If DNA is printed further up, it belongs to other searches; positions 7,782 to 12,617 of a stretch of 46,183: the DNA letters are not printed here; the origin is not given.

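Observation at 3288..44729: Nine copies of a 25-bp imperfect-dyad motif with an invariant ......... core, all intergenic and all oriented with local transcription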

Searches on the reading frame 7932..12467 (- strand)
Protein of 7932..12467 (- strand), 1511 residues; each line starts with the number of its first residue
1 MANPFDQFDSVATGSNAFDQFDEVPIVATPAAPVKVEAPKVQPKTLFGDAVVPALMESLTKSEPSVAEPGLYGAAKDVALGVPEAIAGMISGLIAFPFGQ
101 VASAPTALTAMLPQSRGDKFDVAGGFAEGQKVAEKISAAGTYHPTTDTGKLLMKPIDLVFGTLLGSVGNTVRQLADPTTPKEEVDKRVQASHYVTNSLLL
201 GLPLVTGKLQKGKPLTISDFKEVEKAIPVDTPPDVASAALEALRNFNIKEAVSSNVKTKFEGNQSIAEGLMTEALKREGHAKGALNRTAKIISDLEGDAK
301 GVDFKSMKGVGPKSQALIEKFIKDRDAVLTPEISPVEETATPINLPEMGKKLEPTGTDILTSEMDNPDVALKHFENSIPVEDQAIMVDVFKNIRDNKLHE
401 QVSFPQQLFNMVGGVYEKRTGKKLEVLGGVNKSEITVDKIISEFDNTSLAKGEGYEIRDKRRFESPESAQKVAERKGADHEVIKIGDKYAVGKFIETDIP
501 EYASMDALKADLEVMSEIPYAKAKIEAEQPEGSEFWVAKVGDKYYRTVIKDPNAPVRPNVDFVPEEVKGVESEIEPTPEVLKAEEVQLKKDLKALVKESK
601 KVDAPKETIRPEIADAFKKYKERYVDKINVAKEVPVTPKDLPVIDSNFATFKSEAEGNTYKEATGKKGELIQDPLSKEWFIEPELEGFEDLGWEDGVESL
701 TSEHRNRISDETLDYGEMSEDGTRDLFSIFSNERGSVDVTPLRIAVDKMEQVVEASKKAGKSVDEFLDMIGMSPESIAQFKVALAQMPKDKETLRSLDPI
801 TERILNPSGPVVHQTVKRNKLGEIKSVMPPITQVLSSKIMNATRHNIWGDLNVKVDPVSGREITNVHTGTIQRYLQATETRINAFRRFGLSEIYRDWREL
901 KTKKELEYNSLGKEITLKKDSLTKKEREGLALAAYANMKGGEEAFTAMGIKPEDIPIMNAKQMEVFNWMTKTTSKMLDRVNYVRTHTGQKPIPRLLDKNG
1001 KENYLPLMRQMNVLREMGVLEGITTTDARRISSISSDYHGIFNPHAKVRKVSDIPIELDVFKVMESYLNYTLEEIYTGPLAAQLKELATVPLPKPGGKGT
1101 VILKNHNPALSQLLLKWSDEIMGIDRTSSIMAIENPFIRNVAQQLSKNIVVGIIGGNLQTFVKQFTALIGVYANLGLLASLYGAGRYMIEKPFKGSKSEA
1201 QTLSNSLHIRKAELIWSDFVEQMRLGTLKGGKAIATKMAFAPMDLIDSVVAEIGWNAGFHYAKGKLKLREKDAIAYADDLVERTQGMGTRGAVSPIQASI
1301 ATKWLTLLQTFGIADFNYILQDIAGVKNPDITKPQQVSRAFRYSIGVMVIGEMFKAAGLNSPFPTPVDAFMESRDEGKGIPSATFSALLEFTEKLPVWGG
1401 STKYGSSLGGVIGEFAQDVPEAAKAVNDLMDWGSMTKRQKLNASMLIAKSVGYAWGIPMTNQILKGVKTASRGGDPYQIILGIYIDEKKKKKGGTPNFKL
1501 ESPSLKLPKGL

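Call 21: search_protein_families(library=pfam, proteins=[window:7932-12467:-], max_evalue=0.01)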
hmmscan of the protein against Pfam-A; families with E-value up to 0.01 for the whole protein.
window:7932-12467:- (1511 aa): 0 families

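Call 25: search_solved_structures(query=window:7932-12467:-, max_evalue=1)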
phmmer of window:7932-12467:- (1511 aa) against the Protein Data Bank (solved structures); distinct sequences matched with E-value up to 1: 0.

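Call 26: search_protein_families(library=phrogs, proteins=[window:7932-12467:-], max_evalue=0.001)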
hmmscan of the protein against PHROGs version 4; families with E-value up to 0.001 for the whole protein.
window:7932-12467:- (1511 aa): 1 family
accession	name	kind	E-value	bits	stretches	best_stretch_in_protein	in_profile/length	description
phrog_9880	-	unknown function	1.5e-09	36.9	1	1136-1345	1854-2069/2231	-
